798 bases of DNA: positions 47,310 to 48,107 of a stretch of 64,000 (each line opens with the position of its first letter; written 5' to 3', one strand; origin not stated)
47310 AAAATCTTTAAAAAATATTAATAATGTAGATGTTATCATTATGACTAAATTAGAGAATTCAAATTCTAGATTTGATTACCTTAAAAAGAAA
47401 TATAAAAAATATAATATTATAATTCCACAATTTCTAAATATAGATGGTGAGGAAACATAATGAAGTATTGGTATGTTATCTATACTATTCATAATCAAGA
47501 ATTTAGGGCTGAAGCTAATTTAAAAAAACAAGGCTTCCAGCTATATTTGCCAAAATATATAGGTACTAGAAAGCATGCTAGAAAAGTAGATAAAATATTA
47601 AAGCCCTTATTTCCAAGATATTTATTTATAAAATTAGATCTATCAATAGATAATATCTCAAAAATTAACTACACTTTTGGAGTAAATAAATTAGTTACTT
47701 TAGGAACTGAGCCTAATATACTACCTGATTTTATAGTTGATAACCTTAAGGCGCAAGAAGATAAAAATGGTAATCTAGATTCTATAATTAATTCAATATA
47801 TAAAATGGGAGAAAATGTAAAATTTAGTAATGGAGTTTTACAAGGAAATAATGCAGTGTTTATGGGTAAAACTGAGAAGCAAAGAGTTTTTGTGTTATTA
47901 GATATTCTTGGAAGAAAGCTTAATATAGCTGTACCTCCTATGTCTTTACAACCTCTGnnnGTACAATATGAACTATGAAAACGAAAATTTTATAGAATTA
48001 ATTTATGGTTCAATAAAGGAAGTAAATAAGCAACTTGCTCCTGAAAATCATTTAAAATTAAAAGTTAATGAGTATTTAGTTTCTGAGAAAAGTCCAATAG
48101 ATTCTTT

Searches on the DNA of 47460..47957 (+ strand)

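Call 28: build_rna_model(alignment_id=A3, structure=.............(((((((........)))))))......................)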
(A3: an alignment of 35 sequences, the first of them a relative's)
Model R1 built from alignment A3 (35 sequences, 57 columns); structure: as given.
model positions 53; base pairs 7; branch points 0; effective number of sequences 35; information 0.885 bits per position. Calibrated on 0.2 Mb of random sequence (short: E-values are rough).
structure used (alignment columns):
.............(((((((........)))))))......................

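Call 29: search_with_rna_model(model_id=R1, source=window, filters=off, max_evalue=10, show_alignments=3)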
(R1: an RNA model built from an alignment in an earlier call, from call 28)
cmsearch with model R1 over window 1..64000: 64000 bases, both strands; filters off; matches with E-value up to 10: 6.
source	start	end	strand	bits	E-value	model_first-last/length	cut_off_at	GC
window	56073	56126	+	23.1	1.5e-05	1-53/53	no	0.37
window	63665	63716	+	6.8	2.7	1-53/53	no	0.27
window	19186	19211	-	6.8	2.8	1-53/53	no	0.35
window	60091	60116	-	6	5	1-53/53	no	0.42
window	33083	33110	-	5.8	5.7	1-53/53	no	0.36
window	53205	53227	+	5.4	8.1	1-53/53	no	0.35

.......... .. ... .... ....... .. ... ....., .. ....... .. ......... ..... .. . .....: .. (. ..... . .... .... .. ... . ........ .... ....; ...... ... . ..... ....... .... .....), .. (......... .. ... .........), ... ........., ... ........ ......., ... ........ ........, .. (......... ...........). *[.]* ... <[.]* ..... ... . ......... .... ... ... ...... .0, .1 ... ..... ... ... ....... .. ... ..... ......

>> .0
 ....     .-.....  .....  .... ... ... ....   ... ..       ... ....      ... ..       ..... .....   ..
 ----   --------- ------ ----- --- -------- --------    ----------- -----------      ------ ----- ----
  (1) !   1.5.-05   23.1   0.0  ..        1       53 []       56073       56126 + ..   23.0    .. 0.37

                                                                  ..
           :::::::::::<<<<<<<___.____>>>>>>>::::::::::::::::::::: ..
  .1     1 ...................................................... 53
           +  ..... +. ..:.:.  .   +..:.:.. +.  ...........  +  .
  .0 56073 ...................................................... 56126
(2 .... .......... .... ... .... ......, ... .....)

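Call 30: search_with_rna_model(model_id=R1, sources=[L001, L002, L003, L004, L005, L006, L007, L008, L009, L010, L011, L012, L013, L014, L015, L016, L017, L018, L019, L020, L021, L022, L023, L024, L025, L026, L027, L028, L029, L030, L031, L032, L033, L034, L035, L036, L037, L038, L039, L040, L041, L042, L043, L044, L045, L046, L047, L048, L049, L050, L051, L052, L053, L054, L055, L056, L057, L058, L059, L060, L061, L062, L063, L064, L065, L066, L067, L068, L069, L070, L071, L072, L073, L074, L075, L076, L077, L078, L079, L080, L081, L082, L083, L084, L085, L086, L087, L088, L089, L090, L091, L092, window], max_evalue=1, make_alignment=true)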
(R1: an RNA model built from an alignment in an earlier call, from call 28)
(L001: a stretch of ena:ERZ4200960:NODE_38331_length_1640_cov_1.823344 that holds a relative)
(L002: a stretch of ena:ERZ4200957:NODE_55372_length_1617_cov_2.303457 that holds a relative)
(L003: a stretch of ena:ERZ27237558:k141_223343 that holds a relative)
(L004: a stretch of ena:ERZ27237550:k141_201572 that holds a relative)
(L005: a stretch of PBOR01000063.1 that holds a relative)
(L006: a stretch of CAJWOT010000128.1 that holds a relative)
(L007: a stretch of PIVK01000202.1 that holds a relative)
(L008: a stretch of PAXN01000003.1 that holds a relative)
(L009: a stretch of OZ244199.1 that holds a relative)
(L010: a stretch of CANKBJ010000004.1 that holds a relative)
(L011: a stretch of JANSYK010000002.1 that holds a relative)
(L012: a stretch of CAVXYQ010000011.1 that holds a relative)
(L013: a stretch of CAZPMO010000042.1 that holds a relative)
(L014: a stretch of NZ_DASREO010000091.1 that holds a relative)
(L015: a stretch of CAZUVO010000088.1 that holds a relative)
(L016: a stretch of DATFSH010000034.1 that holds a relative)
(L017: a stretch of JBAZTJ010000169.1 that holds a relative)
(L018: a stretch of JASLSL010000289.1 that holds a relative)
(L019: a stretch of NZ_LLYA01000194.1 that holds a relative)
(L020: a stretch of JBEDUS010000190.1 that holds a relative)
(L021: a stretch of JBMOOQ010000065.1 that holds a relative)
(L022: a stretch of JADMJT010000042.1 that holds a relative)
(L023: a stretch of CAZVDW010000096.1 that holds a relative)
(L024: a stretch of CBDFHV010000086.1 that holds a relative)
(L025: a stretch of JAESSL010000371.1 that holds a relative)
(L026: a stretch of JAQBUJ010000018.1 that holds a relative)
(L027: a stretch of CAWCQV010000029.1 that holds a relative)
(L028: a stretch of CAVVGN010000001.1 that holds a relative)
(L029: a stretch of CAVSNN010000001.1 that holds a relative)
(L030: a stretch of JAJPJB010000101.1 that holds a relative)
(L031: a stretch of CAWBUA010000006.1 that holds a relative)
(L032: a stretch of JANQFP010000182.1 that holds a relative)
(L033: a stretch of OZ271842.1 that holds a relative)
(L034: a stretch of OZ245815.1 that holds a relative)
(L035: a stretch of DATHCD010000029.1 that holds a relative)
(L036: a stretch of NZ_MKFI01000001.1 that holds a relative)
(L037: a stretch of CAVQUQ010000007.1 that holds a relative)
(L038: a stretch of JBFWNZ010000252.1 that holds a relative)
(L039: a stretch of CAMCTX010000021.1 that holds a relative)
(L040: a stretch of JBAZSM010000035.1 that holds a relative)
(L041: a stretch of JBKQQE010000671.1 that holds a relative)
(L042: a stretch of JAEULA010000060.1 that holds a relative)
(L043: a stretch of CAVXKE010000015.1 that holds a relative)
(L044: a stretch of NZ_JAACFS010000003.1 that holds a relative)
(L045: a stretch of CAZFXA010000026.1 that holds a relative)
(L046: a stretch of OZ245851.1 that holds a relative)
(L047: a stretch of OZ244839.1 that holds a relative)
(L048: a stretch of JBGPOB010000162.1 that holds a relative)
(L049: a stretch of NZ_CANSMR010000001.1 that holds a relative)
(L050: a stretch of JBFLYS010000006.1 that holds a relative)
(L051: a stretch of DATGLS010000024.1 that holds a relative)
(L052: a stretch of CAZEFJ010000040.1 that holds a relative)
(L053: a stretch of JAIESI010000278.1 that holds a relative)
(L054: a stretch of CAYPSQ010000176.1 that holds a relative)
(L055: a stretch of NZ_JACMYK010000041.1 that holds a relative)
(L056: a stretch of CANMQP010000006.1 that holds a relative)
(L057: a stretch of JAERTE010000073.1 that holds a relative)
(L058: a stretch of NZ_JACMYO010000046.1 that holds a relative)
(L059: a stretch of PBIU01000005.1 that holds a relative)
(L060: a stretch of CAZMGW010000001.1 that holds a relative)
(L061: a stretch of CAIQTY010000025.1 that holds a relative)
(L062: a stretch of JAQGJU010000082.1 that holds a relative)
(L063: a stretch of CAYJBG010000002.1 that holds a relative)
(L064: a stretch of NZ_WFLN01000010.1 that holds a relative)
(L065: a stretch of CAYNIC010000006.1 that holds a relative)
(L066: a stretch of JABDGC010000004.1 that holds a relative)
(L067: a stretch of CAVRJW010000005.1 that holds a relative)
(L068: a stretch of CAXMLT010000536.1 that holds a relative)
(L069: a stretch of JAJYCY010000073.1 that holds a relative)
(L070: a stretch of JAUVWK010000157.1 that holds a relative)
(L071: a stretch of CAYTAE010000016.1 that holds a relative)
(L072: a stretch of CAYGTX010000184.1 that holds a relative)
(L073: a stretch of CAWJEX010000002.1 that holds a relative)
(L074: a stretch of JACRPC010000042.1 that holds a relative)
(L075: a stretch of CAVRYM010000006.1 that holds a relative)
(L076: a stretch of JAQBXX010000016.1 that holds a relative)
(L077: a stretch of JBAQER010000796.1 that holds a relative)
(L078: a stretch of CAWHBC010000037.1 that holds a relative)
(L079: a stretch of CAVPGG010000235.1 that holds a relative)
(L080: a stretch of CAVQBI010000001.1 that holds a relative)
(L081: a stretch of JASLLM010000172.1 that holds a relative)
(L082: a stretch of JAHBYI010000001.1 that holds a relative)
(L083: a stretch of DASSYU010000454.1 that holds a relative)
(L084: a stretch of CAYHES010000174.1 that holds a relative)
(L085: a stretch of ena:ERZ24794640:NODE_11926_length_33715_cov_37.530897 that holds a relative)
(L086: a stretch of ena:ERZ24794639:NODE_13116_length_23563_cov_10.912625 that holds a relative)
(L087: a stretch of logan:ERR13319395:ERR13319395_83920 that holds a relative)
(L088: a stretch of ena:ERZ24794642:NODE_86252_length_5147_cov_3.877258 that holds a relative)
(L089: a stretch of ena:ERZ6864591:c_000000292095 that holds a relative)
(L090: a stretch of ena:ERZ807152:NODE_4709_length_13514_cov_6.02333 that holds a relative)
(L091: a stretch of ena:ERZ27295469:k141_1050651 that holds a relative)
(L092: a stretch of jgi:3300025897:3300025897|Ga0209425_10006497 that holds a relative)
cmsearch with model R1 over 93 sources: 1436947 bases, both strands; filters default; matches with E-value up to 1: 68.
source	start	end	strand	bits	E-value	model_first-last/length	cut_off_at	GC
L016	1551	1602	+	58.3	1.6e-15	1-53/53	no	0.58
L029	10523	10575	+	57.9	2.2e-15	1-53/53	no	0.58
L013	10524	10575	+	57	4.2e-15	1-53/53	no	0.63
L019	4289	4341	+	54.7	2.4e-14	1-53/53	no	0.58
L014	10547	10600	+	54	3.9e-14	1-53/53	no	0.56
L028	10556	10608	+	54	4e-14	1-53/53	no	0.55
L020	6650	6701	+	53.9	4.2e-14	1-53/53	no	0.6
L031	10559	10611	+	53.6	5.2e-14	1-53/53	no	0.58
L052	620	671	+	52.7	1.1e-13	1-53/53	no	0.52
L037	10516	10569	+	52.6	1.1e-13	1-53/53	no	0.63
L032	5487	5539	+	52.2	1.5e-13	1-53/53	no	0.7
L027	10508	10560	+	51.4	2.6e-13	1-53/53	no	0.58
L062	2308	2359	+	50.9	3.9e-13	1-53/53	no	0.6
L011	10543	10595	+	50.9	4e-13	1-53/53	no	0.47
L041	10512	10564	+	50.5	5.2e-13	1-53/53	no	0.6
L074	10516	10568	+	50.5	5.2e-13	1-53/53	no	0.55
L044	10529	10581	+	50.1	6.9e-13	1-53/53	no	0.53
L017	698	750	+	49.7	9.8e-13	1-53/53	no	0.57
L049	10530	10582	+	49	1.6e-12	1-53/53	no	0.57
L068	6161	6213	+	48.8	1.8e-12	1-53/53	no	0.64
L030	10550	10600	+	47.7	4.3e-12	1-53/53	no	0.67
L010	10510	10563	+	47.3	5.5e-12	1-53/53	no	0.63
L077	10522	10574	+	47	7e-12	1-53/53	no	0.55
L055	10525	10578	+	47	7.1e-12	1-53/53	no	0.56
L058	10525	10578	+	47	7.1e-12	1-53/53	no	0.56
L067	10510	10562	+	46.5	1e-11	1-53/53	no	0.57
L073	10523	10570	+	46.4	1.1e-11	1-53/53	no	0.6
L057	10535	10587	+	46.2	1.3e-11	1-53/53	no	0.62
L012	10548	10600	+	46.1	1.4e-11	1-53/53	no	0.6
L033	10531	10583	+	45.3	2.6e-11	1-53/53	no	0.64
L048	8161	8208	+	44.8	3.6e-11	1-47/53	3'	0.67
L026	5544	5597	+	44.6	4.1e-11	1-53/53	no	0.5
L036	10525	10577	+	44.5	4.5e-11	1-53/53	no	0.55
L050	10513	10565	+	44.4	4.7e-11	1-53/53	no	0.66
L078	10523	10578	+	44.1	6.1e-11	1-53/53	no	0.54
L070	5450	5503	+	42.8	1.6e-10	1-53/53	no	0.69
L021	1453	1505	+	42.8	1.6e-10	1-53/53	no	0.55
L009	10519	10566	+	42.5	2e-10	1-53/53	no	0.48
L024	10537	10590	+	40.9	6.6e-10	1-53/53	no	0.67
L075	10515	10567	+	35.2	4.4e-08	1-53/53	no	0.55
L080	10513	10562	+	34.8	6.1e-08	1-53/53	no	0.56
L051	10322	10375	+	34.1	1e-07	1-53/53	no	0.72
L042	2397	2449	+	31.9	5.1e-07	1-53/53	no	0.74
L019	4528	4581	+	28.3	7.4e-06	1-53/53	no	0.61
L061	10522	10571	+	28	9e-06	1-53/53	no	0.5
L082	10522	10570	+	28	9.1e-06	1-53/53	no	0.43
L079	10522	10575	+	27.8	1.1e-05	1-53/53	no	0.69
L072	1400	1453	+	27.8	1.1e-05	1-53/53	no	0.46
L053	4760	4811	+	23.4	0.00028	1-53/53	no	0.62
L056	10543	10572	+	21.7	0.00099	12-44/53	no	0.63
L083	2405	2438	+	21.2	0.0014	12-44/53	no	0.59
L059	10504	10555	+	19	0.0073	1-53/53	no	0.4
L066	10548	10601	+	18.9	0.0078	1-53/53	no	0.39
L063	11243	11288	+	16.3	0.052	1-53/53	no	0.59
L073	10528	10549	-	16.2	0.057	12-38/53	no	0.64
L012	10558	10579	-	15.9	0.074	12-33/53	no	0.68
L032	5495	5518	-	15.4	0.1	12-35/53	no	0.71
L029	10531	10554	-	15.2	0.12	12-35/53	no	0.67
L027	10516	10539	-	14.9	0.15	12-35/53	no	0.62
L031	10567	10590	-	14.7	0.18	12-35/53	no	0.71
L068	6894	6946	+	14.6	0.19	1-53/53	no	0.68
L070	5460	5481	-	14.3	0.23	12-33/53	no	0.77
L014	10555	10579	-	14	0.31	12-35/53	no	0.56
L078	10532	10554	-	13.6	0.41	12-34/53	no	0.61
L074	6697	6746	-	12.8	0.71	1-53/53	no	0.68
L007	1020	1051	-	12.5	0.92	1-53/53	no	0.66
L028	18152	18193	-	12.4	0.99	1-53/53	no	0.57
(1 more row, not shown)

Alignment A4: 68 matches aligned to the model, 77 columns, each read 5' to 3' on its own strand. Consensus structure (alignment columns), stored with it:
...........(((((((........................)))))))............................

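Call 32: search_rna_families(sources=[L017, L072, L016, L020, L052], threshold=evalue, max_evalue=1, show_alignments=2)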
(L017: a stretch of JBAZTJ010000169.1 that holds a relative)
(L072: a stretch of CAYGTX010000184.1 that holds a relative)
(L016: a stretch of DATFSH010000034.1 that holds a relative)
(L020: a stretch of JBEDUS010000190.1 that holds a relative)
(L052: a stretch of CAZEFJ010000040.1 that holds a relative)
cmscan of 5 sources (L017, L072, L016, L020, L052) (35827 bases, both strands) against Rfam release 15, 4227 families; matches with E-value up to 1: 0.
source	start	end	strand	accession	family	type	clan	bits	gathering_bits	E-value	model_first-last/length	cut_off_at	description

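Call 52: search_with_rna_model(model_id=R1, sources=[L103, L105, L106, L107, L108, L093], max_evalue=5, filters=off, show_alignments=4)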
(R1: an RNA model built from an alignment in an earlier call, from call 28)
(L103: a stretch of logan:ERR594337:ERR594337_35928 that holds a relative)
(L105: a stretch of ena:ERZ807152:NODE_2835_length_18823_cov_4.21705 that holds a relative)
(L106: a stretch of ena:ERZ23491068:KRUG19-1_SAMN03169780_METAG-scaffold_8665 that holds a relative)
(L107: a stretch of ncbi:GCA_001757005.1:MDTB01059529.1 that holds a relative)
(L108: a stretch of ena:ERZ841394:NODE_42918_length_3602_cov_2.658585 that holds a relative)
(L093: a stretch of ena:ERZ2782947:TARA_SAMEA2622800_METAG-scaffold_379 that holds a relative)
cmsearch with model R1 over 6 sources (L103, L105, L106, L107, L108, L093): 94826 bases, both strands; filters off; matches with E-value up to 5: 2.
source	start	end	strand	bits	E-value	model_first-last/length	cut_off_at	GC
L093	9846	9899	+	23.1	2.3e-05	1-53/53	no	0.37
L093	17438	17489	+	6.8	4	1-53/53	no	0.27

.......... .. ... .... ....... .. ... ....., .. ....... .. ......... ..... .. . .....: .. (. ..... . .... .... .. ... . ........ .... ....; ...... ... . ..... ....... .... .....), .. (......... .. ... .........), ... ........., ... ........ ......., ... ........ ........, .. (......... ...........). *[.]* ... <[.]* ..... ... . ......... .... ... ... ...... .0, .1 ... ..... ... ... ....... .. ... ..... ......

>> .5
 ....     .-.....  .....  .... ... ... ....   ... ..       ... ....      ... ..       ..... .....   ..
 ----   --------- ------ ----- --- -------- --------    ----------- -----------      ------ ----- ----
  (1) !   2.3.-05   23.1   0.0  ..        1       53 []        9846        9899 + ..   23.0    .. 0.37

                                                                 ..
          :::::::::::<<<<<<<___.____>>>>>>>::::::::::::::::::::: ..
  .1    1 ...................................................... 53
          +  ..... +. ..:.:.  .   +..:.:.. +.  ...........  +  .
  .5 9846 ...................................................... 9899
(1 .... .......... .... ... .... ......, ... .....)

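Call 64: search_with_rna_model(model_id=R1, sources=[window, L009, L010, L011, L012, L013, L014, L016, L017, L019, L020, L021, L024, L026, L027, L028, L029, L030, L031, L032, L033, L036, L037, L041, L042, L044, L049, L050, L051, L052, L053, L055, L056, L057, L059, L061, L062, L066, L067, L068, L070, L072, L073, L074, L075, L077, L078, L079, L080, L082, L083, L229, L230, L231, L232, L233, L234, L235, L236, L237, L239, L240, L242, L243, L244, L245, L246, L247, L248, L249, L250, L251, L253, L254, L255, L256, L257, L258, L259, L261, L264, L265, L266, L267, L268, L270, L271], max_evalue=0.001, make_alignment=true)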
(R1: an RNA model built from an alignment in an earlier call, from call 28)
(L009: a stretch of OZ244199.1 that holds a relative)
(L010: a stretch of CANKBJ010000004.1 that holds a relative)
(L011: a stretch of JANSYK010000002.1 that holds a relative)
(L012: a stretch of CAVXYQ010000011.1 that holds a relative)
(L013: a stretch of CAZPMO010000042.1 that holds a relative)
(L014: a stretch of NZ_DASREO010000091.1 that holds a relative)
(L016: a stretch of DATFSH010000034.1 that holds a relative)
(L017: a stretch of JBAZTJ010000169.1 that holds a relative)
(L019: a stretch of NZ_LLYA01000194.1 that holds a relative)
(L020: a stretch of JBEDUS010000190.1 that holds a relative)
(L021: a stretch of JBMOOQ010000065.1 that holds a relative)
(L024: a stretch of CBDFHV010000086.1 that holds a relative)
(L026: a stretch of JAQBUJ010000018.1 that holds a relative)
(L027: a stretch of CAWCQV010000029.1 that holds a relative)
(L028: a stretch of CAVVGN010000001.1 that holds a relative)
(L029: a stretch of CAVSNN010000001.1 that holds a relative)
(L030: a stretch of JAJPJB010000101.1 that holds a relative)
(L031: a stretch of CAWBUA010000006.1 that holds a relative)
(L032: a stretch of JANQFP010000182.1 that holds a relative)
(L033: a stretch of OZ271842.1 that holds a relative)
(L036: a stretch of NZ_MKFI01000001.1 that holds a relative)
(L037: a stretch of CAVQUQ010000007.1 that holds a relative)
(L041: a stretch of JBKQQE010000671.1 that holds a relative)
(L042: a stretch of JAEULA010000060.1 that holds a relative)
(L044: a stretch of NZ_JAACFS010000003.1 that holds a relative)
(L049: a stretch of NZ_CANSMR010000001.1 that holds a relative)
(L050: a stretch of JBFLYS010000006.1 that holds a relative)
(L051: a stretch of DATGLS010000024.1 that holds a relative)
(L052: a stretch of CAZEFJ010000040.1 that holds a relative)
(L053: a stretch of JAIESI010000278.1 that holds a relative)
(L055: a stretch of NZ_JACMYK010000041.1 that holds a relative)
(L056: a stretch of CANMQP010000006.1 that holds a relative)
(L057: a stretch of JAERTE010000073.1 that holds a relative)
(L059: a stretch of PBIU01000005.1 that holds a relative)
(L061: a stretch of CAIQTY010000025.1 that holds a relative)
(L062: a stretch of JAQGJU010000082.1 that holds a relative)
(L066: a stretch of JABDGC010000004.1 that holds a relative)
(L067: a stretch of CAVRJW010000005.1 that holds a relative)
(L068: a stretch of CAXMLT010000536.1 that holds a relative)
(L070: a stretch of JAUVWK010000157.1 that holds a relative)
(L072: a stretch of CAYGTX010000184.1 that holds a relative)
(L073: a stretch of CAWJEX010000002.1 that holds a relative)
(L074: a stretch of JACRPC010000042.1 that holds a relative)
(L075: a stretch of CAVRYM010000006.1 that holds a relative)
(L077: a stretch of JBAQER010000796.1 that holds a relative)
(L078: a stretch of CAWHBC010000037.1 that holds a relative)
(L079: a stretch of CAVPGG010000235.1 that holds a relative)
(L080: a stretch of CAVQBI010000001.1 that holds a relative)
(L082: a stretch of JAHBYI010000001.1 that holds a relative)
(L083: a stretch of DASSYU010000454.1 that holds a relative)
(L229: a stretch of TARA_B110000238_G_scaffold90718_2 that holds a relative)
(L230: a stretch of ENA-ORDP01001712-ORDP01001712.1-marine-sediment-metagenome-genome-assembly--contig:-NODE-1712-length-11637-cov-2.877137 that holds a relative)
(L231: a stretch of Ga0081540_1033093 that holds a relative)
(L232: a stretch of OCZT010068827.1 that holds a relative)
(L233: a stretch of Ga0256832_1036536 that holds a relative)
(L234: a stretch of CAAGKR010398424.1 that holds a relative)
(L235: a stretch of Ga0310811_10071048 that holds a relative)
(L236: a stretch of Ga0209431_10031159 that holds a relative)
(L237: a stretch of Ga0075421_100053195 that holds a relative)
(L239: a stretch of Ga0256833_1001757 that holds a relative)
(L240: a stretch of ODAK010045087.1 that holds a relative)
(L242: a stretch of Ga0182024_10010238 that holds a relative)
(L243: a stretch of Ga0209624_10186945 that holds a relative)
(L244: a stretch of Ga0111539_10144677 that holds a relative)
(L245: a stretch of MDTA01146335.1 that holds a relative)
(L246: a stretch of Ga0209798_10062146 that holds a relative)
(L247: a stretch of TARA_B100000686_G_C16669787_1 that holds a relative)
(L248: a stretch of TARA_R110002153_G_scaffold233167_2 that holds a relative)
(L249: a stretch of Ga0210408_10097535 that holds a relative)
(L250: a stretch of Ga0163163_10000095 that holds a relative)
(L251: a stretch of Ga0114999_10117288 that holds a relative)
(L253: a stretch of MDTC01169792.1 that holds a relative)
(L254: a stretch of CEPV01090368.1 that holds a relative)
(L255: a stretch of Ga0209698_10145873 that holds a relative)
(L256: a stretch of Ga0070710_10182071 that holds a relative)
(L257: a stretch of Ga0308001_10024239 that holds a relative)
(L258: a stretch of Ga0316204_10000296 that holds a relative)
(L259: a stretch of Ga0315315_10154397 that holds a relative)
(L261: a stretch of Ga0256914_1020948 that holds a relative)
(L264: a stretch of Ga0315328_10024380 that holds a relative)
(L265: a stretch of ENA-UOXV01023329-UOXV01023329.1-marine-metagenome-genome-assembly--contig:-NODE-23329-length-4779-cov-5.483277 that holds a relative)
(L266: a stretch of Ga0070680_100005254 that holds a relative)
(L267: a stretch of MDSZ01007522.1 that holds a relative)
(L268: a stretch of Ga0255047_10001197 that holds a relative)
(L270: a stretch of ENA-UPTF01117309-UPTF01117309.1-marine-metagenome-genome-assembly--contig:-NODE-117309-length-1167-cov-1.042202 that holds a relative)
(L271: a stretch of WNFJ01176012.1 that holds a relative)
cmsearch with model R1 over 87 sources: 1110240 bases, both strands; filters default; matches with E-value up to 0.001: 83.
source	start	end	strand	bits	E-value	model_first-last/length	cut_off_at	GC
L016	1551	1602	+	58.3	1.2e-15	1-53/53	no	0.58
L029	10523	10575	+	57.9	1.7e-15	1-53/53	no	0.58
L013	10524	10575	+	57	3.2e-15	1-53/53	no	0.63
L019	4289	4341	+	54.7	1.8e-14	1-53/53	no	0.58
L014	10547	10600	+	54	3e-14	1-53/53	no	0.56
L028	10556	10608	+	54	3.1e-14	1-53/53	no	0.55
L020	6650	6701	+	53.9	3.3e-14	1-53/53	no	0.6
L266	3097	3149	+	53.8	3.6e-14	1-53/53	no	0.57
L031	10559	10611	+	53.6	4e-14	1-53/53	no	0.58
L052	620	671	+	52.7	8.2e-14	1-53/53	no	0.52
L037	10516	10569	+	52.6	8.6e-14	1-53/53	no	0.63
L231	2061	2113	-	52.5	9.3e-14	1-53/53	no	0.55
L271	1585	1638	+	52.5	9.5e-14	1-53/53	no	0.57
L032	5487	5539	+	52.2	1.2e-13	1-53/53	no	0.7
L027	10508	10560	+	51.4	2e-13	1-53/53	no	0.58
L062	2308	2359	+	50.9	3e-13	1-53/53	no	0.6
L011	10543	10595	+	50.9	3.1e-13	1-53/53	no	0.47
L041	10512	10564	+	50.5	4e-13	1-53/53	no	0.6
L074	10516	10568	+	50.5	4.1e-13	1-53/53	no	0.55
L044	10529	10581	+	50.1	5.3e-13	1-53/53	no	0.53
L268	9088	9140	+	50.1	5.3e-13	1-53/53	no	0.53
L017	698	750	+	49.7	7.6e-13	1-53/53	no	0.57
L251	119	170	+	49.3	9.9e-13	1-53/53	no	0.56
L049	10530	10582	+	49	1.3e-12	1-53/53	no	0.57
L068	6161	6213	+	48.8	1.4e-12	1-53/53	no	0.64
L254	5535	5586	-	48.1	2.5e-12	1-53/53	no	0.5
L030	10550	10600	+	47.7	3.3e-12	1-53/53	no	0.67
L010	10510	10563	+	47.3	4.2e-12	1-53/53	no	0.63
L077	10522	10574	+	47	5.4e-12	1-53/53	no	0.55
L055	10525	10578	+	47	5.5e-12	1-53/53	no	0.56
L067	10510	10562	+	46.5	7.8e-12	1-53/53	no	0.57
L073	10523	10570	+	46.4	8.3e-12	1-53/53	no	0.6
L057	10535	10587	+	46.2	9.9e-12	1-53/53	no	0.62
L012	10548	10600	+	46.1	1e-11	1-53/53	no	0.6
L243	849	902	+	45.6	1.5e-11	1-53/53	no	0.5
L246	835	887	+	45.4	1.8e-11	1-53/53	no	0.58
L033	10531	10583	+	45.3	2e-11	1-53/53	no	0.64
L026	5544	5597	+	44.6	3.1e-11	1-53/53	no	0.5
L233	623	675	-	44.6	3.2e-11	1-53/53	no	0.51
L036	10525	10577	+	44.5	3.4e-11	1-53/53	no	0.55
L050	10513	10565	+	44.4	3.6e-11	1-53/53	no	0.66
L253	4387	4437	+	44.3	4.1e-11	1-53/53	no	0.43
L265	2679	2731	-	44.1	4.6e-11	1-53/53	no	0.45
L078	10523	10578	+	44.1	4.7e-11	1-53/53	no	0.54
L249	278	331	-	43.1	9.9e-11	1-53/53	no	0.61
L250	4782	4833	+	43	1.1e-10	1-53/53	no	0.52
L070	5450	5503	+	42.8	1.2e-10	1-53/53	no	0.69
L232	912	969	-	42.8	1.2e-10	1-53/53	no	0.5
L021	1453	1505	+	42.8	1.2e-10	1-53/53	no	0.55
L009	10519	10566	+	42.5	1.5e-10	1-53/53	no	0.48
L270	866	918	+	42.2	1.9e-10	1-53/53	no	0.49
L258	9758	9808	-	41.7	2.8e-10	1-53/53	no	0.55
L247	435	486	-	41.5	3.2e-10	1-53/53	no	0.46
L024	10537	10590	+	40.9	5.1e-10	1-53/53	no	0.67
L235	1258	1309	-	39.9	1e-09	1-53/53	no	0.58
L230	1243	1298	-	39.3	1.7e-09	1-53/53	no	0.5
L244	2063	2116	-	38.9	2.2e-09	1-53/53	no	0.59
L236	2523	2558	+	38.9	2.2e-09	12-47/53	no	0.64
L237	3184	3237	+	37.6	5.7e-09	1-53/53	no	0.59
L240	2829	2886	-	37.5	6.1e-09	1-53/53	no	0.47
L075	10515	10567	+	35.2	3.4e-08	1-53/53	no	0.55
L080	10513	10562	+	34.8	4.7e-08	1-53/53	no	0.56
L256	739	794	+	34.5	5.7e-08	1-53/53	no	0.55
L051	10322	10375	+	34.1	7.8e-08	1-53/53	no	0.72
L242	88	147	+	33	1.8e-07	1-53/53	no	0.58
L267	2832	2881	-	32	3.6e-07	1-53/53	no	0.5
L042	2397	2449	+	31.9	3.9e-07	1-53/53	no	0.74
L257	2175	2229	-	31.8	4.2e-07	1-53/53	no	0.42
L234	2446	2498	+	31.2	6.6e-07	1-53/53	no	0.53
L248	872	919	-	31.1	7.4e-07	1-53/53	no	0.46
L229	1451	1505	+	31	8e-07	1-53/53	no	0.42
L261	945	995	+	28.7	4.4e-06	1-53/53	no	0.43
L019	4528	4581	+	28.3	5.7e-06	1-53/53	no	0.61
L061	10522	10571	+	28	7e-06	1-53/53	no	0.5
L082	10522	10570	+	28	7.1e-06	1-53/53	no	0.43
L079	10522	10575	+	27.8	8.1e-06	1-53/53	no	0.69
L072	1400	1453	+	27.8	8.5e-06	1-53/53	no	0.46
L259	338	391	+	25.4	4.8e-05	1-53/53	no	0.35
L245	7331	7383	+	25.4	4.8e-05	1-53/53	no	0.32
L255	1206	1248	+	23.5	0.00021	12-47/53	no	0.67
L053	4760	4811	+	23.4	0.00022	1-53/53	no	0.62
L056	10543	10572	+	21.7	0.00076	12-44/53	no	0.63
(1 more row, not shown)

Alignment A6: 83 matches aligned to the model, 72 columns, each read 5' to 3' on its own strand. Consensus structure (alignment columns), stored with it:
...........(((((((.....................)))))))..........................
